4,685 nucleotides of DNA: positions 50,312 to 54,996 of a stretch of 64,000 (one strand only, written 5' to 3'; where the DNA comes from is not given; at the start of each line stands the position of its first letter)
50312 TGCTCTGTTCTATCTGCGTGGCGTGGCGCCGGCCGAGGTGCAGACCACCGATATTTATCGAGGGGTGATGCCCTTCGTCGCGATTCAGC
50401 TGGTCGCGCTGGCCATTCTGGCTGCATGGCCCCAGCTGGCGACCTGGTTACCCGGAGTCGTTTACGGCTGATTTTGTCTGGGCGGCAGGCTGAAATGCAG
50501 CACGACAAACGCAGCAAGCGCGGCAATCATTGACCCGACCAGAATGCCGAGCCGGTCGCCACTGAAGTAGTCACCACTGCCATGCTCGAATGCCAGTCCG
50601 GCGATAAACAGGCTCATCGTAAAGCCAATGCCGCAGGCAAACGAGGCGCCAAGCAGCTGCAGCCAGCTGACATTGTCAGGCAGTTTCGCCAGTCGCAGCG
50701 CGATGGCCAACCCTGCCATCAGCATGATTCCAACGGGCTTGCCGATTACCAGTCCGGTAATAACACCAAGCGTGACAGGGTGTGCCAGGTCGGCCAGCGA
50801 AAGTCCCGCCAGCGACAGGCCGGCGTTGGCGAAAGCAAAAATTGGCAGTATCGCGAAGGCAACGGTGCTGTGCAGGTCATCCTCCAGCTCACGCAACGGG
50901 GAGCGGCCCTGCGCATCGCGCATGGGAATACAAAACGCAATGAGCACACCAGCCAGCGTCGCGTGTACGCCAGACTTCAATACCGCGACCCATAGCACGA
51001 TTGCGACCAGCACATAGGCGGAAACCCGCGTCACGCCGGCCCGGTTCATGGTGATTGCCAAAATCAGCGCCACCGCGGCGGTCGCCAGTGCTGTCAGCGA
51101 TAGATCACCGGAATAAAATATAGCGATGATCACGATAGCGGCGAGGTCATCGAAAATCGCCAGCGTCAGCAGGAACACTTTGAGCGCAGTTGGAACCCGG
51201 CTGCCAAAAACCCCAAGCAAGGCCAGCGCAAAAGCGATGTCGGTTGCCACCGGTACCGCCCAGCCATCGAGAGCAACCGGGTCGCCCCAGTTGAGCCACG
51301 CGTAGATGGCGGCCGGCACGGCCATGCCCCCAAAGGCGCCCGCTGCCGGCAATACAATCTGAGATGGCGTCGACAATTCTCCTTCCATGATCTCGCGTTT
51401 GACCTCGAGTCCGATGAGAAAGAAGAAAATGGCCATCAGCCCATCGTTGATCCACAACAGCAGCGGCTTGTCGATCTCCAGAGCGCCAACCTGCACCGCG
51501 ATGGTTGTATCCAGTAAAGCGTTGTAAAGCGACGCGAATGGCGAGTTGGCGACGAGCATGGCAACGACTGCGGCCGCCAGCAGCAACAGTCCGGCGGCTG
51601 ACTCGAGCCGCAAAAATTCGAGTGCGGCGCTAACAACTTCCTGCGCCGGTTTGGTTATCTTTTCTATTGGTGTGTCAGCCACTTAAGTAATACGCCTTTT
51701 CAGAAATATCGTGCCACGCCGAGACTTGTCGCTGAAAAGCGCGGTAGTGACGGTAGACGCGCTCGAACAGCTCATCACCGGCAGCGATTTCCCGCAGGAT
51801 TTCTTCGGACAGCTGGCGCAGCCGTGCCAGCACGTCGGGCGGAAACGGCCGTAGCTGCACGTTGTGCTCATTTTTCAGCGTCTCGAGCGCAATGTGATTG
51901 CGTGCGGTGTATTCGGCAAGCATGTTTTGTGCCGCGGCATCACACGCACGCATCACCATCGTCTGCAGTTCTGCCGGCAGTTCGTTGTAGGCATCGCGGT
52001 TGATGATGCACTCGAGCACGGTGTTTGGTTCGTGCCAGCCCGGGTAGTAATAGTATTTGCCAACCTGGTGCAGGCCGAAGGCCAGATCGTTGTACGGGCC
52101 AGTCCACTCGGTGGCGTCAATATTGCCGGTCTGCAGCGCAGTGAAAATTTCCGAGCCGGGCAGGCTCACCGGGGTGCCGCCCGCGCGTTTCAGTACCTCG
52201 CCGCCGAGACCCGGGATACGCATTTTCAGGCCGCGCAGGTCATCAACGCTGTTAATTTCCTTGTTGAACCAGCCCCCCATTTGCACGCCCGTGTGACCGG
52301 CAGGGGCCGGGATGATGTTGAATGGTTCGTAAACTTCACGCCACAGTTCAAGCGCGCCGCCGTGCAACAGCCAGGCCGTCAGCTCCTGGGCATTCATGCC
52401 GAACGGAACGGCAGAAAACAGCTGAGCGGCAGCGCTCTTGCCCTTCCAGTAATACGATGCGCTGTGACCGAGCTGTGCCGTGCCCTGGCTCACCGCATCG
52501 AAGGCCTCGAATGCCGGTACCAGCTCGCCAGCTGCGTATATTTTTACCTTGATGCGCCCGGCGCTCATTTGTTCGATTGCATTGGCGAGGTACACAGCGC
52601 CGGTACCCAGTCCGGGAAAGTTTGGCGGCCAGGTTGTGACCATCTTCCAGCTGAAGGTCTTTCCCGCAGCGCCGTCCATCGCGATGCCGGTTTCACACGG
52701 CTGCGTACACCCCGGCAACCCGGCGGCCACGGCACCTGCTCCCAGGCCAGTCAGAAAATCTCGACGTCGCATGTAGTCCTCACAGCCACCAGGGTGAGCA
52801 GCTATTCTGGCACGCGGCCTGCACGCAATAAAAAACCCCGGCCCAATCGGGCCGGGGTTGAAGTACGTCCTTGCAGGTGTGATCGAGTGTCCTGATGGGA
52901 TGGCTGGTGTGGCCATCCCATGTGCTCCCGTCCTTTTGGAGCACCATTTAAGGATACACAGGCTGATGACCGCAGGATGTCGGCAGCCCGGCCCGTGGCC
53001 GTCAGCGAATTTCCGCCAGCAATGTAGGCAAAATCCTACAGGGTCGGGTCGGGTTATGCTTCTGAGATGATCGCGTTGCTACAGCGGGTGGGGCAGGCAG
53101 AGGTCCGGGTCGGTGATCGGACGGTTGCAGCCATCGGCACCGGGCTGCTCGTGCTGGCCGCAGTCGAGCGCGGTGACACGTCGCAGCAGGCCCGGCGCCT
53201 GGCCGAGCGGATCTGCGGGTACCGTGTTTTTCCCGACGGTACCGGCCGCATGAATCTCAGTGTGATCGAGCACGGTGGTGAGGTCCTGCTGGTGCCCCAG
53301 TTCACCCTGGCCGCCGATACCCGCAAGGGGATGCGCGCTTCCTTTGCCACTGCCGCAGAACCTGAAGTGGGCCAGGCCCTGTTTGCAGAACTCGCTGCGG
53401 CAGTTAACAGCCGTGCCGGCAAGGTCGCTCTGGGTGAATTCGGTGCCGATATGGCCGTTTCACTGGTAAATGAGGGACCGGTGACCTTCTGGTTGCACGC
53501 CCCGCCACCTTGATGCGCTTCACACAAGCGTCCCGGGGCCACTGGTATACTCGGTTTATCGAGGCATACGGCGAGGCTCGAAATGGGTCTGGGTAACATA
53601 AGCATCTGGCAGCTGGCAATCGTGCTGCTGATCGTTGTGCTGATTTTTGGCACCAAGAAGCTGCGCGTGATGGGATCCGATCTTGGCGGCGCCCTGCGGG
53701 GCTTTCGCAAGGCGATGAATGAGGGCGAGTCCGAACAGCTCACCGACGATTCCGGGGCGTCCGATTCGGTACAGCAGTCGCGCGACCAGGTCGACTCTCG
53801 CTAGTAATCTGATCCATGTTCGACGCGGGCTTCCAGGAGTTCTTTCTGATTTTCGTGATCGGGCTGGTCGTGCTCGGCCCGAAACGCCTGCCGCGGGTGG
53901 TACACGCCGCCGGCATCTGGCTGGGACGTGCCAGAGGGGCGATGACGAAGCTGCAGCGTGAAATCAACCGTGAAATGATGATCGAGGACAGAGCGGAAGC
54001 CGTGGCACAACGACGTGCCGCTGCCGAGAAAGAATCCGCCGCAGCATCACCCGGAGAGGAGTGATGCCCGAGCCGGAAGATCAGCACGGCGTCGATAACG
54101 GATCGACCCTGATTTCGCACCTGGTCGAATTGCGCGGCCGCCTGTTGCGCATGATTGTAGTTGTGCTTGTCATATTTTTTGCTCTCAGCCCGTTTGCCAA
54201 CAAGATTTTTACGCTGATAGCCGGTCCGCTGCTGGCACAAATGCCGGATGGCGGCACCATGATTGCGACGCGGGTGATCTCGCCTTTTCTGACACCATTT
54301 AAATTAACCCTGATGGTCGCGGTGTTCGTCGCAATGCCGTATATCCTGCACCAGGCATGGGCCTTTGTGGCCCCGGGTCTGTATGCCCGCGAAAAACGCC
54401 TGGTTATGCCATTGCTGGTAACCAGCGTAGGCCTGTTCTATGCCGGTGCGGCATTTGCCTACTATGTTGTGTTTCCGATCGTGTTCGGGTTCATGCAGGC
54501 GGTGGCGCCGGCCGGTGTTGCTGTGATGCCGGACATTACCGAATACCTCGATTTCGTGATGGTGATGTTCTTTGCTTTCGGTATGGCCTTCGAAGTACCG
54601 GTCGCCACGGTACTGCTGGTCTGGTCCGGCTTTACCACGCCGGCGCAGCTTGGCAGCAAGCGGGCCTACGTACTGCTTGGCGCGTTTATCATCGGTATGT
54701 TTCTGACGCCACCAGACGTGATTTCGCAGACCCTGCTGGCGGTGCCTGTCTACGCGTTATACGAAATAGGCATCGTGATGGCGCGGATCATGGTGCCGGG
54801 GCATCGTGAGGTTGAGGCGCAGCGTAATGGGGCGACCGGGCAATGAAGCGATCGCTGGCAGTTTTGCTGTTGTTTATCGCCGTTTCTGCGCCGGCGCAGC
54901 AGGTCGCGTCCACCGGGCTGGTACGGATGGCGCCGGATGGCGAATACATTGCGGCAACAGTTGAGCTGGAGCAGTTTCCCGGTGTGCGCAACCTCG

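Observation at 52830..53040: Candidate Gac/Rsm (Csr) small RNA with a variant GacA box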

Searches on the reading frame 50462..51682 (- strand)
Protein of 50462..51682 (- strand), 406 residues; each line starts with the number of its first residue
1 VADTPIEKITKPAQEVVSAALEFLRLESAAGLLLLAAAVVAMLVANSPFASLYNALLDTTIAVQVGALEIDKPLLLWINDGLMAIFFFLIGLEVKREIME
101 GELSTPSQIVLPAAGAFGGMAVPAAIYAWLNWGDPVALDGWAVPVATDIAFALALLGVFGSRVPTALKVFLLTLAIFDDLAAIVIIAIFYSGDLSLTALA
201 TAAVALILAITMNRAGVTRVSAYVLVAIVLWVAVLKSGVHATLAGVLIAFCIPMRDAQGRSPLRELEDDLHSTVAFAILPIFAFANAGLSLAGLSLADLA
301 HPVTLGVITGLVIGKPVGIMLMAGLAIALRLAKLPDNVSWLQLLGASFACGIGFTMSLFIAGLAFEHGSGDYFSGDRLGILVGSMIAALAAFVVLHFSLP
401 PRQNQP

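Call 7: search_protein_families(library=pfam, proteins=[window:50462-51682:-])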
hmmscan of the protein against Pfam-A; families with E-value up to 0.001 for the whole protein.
window:50462-51682:- (406 aa): 1 family
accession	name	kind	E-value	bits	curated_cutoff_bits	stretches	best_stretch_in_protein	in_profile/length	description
PF06965.17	Na_H_antiport_1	-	2.1e-142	474.9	23.5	1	22-395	2-374/374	Na+/H+ antiporter 1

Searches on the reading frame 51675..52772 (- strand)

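Call 7: search_protein_families(library=pfam, proteins=[window:51675-52772:-])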
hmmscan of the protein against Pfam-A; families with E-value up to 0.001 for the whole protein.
window:51675-52772:- (365 aa): 1 family
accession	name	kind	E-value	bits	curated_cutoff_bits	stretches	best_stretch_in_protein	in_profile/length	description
PF03480.18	DctP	-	6.5e-59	200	23.4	1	46-331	3-284/286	Bacterial extracellular solute-binding protein, family 7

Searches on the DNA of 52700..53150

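Call 4: search_rna_families(source=window, start=52700, end=53150, threshold=evalue, max_evalue=10, show_alignments=4)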
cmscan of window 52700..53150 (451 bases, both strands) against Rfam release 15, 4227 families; matches with E-value up to 10: 15.
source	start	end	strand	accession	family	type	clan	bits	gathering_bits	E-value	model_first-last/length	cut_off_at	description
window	52827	52935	-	RF00021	Spot_42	Gene; sRNA;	-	21.7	80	0.069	1-115/115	no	Spot 42 RNA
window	52828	52882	-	RF02837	anti-hemB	Gene; sRNA;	-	21.6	49.5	0.0084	1-81/81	no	Burkholderia RNA 7 (anti-hemB)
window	52780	52859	+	RF02236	asX2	Gene; sRNA;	-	20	70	0.14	1-87/87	no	Xanthomonas sRNA asX2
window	52833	52883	-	RF00014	DsrA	Gene; sRNA;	-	19.8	60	0.22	1-85/85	no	DsrA RNA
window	52827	52920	-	RF01772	rnk_pseudo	Cis-reg; leader;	-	19.6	55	0.63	1-108/108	no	Pseudomonas rnk leader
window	52796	52871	+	RF02657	sot2652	Gene; sRNA;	-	19.1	61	0.045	96-174/187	no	Sense overlapping transcript RNA 2652 (sot)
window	52828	52882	-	RF02278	Betaproteobacteria_toxic_sRNA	Gene; sRNA;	-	18.7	50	0.23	1-64/64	no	Betaproteobacteria toxic small RNA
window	52834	52859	+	RF01772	rnk_pseudo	Cis-reg; leader;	-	17.7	55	1.6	75-98/108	no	Pseudomonas rnk leader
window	52827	52902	-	RF02230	sX11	Gene; sRNA;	-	16.9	70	0.72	1-138/138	no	Proteobacterial sRNA sX11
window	52827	52875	-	RF02399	NsiR1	Gene; sRNA;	-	15.8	39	1.5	1-60/60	no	Nitrogen stress-induced RNA 1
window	52831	52858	-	RF02701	PsrR1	Gene; sRNA;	-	15.6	42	2.6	54-79/79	no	Photosynthesis regulatory RNA1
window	52832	52859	+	RF02051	STnc450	Gene; sRNA;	-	15.5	37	1.2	18-49/57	no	Enterobacterial sRNA STnc450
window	52821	52885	-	RF00519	suhB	Gene; sRNA;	CL00108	14.9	41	1.7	1-77/77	no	Makes More Granules Regulator RNA (mmgR)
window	52875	52936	+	RF03186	mir-3689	Gene; miRNA;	-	14.5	58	5.9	1-72/72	no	mir-3689 microRNA precursor family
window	52828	52873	+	RF02628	Hrs1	Gene; sRNA;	-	13.9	56.4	4.9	1-74/74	no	Hfq-regulated sRNA 1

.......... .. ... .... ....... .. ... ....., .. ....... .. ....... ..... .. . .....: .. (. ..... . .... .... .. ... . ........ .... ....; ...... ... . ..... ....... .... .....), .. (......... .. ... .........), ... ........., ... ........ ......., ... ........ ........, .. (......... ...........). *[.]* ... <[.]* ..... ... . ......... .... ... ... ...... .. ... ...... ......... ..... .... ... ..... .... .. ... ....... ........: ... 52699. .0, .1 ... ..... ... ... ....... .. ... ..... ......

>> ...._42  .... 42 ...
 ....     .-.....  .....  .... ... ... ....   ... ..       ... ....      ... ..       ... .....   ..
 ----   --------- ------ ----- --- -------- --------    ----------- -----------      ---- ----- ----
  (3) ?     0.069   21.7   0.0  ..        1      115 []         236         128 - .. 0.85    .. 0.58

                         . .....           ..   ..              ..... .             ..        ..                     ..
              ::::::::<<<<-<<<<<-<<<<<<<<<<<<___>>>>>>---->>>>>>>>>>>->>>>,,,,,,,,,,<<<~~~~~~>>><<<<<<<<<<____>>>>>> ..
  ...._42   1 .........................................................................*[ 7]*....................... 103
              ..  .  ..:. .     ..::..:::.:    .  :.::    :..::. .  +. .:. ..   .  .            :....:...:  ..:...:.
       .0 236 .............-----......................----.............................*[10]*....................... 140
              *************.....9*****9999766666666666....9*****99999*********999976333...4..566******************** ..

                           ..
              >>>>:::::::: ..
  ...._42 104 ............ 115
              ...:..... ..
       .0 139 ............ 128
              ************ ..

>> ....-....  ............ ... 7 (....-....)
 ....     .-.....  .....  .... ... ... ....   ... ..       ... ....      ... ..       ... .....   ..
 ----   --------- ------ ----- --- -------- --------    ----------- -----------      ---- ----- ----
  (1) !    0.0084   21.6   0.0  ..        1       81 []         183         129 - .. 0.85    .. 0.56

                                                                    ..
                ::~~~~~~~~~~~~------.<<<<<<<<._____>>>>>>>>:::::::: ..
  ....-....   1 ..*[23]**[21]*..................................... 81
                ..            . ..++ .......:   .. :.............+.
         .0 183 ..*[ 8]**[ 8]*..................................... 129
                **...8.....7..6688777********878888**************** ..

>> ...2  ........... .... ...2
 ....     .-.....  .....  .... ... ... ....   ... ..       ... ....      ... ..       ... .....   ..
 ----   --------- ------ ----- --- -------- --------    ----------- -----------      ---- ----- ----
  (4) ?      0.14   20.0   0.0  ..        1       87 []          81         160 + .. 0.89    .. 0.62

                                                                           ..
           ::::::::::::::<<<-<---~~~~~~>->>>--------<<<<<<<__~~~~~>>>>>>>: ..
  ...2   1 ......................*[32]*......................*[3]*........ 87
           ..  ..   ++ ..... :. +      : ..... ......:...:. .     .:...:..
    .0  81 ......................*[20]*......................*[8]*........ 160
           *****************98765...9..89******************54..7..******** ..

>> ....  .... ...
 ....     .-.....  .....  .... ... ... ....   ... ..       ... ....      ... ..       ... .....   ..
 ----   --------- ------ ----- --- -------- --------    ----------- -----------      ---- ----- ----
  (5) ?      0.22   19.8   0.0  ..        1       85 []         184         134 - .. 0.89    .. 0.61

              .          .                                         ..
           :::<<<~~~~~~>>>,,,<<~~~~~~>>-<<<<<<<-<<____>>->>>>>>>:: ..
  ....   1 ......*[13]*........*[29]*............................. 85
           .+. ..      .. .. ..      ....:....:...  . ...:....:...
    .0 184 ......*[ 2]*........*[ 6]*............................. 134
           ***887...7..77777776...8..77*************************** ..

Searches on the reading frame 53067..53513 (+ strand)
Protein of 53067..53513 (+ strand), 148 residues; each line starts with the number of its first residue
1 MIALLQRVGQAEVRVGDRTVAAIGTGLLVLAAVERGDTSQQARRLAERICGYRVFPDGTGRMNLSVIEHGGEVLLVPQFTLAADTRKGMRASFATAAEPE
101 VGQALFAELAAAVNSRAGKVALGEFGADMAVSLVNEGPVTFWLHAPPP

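Call 34: search_protein_families(library=ncbifam, proteins=[window:53067-53513:+], max_evalue=0.00001)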
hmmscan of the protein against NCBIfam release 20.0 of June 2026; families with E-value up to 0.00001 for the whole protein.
window:53067-53513:+ (148 aa): 1 family
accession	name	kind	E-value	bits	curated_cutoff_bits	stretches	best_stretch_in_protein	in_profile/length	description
TIGR00256.1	TIGR00256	equivalog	8e-48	162.6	101.5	1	1-144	1-144/146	D-aminoacyl-tRNA deacylase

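Call 44: find_encoding_contigs(protein=window:53067-53510:+, flank=1500, max_places=6)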
Protein window:53067-53510:+ (148 aa): 6 contigs read that carry it; 4 places shown.
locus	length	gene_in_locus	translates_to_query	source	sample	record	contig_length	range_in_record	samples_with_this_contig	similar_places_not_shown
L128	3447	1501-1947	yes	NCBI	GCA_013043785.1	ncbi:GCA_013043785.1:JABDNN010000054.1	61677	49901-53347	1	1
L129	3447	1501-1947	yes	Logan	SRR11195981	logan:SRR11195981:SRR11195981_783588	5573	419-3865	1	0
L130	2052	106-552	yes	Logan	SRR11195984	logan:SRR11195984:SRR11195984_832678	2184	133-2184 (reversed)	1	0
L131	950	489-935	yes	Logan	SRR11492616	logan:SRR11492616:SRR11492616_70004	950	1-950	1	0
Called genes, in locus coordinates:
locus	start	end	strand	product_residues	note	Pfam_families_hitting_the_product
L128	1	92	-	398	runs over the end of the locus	PF06965:Na_H_antiport_1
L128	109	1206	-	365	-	PF03480:DctP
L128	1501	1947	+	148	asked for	PF02580:Tyr_Deacylase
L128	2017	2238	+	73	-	PF02416:TatA_B_E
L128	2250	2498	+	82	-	PF02416:TatA_B_E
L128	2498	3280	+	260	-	PF00902:TatC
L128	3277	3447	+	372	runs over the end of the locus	-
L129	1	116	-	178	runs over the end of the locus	?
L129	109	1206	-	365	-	PF03480:DctP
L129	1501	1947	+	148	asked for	PF02580:Tyr_Deacylase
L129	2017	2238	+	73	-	PF02416:TatA_B_E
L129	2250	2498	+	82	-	PF02416:TatA_B_E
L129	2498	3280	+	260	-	PF00902:TatC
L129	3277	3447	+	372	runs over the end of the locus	-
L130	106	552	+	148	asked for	PF02580:Tyr_Deacylase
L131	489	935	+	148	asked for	PF02580:Tyr_Deacylase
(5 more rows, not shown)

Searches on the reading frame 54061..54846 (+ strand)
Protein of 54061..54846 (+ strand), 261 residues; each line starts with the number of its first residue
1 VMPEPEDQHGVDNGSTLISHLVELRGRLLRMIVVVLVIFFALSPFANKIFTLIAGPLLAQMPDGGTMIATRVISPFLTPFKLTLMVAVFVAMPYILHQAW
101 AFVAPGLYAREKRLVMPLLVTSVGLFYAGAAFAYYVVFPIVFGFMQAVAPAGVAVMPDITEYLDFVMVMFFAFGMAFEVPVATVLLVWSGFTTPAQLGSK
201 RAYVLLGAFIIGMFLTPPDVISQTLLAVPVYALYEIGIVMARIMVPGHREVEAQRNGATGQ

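Call 7: search_protein_families(library=pfam, proteins=[window:54061-54846:+])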
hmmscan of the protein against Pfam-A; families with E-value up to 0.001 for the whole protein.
window:54061-54846:+ (261 aa): 1 family
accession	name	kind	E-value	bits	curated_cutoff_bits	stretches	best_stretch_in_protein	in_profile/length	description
PF00902.23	TatC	-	3e-64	217.1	25.1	1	19-229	1-208/208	Sec-independent protein translocase protein (TatC)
